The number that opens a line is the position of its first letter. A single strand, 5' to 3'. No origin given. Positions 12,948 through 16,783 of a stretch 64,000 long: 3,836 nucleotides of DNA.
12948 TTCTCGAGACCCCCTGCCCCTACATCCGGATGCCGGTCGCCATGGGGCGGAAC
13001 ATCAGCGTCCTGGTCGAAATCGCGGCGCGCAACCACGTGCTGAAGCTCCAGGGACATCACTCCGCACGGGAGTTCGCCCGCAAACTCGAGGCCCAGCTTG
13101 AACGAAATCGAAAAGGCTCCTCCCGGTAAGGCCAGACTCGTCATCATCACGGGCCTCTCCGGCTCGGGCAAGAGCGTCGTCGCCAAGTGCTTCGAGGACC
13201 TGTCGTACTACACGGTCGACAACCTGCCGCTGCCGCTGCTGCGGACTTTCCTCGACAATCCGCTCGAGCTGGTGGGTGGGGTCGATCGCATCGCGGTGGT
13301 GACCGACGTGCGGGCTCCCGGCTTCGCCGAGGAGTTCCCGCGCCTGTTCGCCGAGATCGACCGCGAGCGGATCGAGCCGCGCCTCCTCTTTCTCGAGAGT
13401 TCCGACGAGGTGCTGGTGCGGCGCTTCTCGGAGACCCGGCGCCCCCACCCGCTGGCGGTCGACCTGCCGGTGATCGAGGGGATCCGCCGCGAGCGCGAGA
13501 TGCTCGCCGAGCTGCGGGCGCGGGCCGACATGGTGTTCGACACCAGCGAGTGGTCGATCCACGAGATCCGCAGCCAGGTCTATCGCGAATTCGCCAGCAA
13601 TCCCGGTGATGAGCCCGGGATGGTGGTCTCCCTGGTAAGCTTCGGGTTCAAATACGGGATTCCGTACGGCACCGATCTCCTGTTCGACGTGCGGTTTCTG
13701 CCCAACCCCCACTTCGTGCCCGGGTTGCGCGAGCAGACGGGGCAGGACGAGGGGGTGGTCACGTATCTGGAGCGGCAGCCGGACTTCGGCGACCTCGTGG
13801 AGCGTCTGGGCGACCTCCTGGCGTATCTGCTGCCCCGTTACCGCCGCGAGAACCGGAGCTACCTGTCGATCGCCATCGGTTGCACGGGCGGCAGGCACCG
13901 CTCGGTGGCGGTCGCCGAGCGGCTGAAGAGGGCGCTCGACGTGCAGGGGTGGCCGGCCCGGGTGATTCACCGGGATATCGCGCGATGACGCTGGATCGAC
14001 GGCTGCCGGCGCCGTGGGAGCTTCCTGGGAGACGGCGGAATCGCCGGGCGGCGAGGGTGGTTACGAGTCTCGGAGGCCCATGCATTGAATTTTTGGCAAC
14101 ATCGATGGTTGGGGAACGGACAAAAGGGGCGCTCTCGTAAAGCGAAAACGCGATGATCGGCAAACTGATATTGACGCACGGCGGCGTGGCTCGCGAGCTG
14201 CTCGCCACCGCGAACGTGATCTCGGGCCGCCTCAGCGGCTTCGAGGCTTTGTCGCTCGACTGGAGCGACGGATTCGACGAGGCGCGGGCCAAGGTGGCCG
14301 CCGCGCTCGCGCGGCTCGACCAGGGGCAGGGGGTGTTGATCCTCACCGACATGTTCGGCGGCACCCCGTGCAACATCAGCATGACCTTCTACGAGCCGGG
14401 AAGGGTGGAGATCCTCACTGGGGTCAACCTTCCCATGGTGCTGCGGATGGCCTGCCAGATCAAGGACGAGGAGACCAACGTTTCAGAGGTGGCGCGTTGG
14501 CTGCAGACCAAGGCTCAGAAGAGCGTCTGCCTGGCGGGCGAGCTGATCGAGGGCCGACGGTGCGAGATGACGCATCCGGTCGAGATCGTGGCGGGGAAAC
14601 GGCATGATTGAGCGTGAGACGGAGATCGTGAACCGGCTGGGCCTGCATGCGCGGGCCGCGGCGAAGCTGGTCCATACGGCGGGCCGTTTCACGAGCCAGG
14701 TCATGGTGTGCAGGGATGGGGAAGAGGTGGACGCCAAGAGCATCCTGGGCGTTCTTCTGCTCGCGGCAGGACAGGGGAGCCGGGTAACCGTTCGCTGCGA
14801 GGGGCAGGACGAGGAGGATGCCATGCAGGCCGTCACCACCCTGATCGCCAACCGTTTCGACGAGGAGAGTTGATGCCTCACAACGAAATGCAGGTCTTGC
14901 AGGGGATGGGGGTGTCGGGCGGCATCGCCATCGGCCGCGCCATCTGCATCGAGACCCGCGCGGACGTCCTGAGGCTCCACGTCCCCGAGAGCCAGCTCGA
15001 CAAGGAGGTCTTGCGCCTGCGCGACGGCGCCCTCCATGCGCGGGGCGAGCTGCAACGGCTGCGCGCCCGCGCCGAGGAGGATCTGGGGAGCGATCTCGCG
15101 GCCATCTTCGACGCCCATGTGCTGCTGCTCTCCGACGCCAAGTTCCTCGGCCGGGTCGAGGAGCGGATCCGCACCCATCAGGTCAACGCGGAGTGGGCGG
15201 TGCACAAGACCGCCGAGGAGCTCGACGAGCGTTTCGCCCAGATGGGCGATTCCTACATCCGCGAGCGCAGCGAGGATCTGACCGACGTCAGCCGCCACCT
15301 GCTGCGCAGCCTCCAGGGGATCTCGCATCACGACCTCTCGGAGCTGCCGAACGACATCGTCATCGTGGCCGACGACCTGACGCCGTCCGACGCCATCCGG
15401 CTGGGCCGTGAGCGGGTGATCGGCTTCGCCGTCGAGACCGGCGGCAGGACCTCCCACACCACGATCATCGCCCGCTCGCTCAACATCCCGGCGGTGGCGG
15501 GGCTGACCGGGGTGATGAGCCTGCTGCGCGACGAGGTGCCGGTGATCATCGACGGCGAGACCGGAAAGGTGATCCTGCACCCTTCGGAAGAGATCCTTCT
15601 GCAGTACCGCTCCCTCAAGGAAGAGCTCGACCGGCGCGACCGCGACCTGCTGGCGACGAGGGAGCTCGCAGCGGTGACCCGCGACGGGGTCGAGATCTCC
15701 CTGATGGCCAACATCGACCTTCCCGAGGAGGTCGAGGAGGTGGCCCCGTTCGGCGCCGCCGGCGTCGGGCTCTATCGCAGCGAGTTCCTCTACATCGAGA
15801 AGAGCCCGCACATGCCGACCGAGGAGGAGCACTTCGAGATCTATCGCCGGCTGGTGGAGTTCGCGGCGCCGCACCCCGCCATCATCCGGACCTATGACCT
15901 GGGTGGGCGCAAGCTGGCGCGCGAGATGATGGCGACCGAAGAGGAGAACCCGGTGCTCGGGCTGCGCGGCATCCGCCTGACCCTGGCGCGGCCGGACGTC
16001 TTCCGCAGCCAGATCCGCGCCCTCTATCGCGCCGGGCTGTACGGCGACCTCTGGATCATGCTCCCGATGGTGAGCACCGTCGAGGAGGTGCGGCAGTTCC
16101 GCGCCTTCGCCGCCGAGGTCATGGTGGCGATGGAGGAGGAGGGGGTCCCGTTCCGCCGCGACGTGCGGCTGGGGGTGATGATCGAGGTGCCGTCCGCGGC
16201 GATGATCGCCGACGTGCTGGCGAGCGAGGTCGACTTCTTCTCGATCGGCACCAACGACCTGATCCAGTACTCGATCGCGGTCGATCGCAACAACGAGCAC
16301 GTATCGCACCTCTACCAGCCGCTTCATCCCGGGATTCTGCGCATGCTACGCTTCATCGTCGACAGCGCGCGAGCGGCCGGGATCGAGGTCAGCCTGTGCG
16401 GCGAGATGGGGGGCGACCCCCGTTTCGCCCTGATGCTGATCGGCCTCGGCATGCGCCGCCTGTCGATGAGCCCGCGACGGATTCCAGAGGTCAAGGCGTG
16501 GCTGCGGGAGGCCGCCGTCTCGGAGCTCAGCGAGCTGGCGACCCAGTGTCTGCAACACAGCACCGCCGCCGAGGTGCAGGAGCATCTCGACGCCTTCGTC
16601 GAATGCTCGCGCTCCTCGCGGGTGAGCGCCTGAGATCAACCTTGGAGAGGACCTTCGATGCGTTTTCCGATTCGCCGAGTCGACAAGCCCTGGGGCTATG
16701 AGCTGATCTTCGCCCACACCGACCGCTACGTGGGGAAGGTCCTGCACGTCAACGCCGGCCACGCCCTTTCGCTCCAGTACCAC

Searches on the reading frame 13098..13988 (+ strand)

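Call 69: search_protein_families(library=pfam, proteins=[window:13098-13988:+], max_evalue=0.00001)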
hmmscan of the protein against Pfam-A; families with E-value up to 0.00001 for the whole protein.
window:13098-13988:+ (296 aa): 2 families
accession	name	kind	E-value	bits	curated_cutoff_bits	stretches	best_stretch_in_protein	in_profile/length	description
PF03668.21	RapZ-like_N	-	2.9e-45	154.3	25.4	1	13-168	2-157/158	RapZ-like N-terminal domain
PF22740.1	PapZ_C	-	2.3e-44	150.9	27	1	176-294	2-120/121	RapZ C-terminal domain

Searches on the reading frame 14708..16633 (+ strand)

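Call 33: search_protein_families(library=pfam, proteins=[window:14708-16633:+], max_evalue=0.001)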
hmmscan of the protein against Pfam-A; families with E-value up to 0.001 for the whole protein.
window:14708-16633:+ (641 aa): 3 families
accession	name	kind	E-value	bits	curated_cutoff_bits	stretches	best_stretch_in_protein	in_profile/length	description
PF02896.24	PEP-utilizers_C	-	3.4e-104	348.6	22.8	1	317-602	7-291/293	PEP-utilising enzyme, PEP-binding domain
PF05524.18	PEP-utilisers_N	-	4.1e-31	108.1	24.4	1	65-187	1-121/121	PEP-utilising enzyme, N-terminal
PF00391.29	PEP-utilizers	-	2.6e-19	69.1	23.1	1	214-286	2-72/72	PEP-utilising enzyme, mobile domain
